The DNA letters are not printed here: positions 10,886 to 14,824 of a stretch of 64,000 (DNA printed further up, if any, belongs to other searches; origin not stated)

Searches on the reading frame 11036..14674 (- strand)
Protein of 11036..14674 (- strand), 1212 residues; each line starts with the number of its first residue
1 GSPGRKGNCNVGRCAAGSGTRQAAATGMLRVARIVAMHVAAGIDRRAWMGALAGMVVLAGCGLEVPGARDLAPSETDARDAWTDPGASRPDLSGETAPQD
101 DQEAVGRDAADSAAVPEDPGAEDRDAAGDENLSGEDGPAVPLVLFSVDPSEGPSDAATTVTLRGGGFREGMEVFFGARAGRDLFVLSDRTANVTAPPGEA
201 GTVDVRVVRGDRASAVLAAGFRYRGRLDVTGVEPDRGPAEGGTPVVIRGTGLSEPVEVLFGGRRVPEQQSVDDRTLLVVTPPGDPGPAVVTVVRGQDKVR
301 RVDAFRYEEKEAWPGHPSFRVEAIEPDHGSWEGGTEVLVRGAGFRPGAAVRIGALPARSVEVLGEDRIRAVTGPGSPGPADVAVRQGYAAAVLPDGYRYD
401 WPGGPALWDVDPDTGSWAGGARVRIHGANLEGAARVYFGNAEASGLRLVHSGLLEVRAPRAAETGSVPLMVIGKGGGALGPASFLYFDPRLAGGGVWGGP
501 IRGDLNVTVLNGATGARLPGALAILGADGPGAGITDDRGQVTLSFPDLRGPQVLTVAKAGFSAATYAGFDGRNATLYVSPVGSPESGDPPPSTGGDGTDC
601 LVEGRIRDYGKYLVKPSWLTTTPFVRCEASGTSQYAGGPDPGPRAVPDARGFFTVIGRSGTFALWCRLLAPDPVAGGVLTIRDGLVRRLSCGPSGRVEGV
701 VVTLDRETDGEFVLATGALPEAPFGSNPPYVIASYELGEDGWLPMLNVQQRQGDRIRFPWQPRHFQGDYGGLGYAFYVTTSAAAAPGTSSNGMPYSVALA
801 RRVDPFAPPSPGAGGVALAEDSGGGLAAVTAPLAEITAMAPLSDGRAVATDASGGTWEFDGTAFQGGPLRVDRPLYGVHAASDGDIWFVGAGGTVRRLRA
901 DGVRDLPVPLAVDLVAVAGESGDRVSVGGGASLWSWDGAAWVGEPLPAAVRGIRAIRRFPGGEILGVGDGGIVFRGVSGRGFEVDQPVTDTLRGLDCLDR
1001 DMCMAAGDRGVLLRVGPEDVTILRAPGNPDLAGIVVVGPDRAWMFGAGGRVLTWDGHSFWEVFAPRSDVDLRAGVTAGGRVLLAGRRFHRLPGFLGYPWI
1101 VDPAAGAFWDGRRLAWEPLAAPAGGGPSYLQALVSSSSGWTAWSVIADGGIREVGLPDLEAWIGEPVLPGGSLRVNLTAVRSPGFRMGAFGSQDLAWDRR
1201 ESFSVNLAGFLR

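Call 66: search_protein_families(library=pfam, proteins=[window:11036-14674:-], max_evalue=0.00001)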
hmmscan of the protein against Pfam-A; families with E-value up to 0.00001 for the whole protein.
window:11036-14674:- (1212 aa): 1 family
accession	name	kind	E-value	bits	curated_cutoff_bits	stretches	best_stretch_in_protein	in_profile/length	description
PF01833.30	TIG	-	8.4e-37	125.5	20.9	2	229-296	3-72/84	IPT/TIG domain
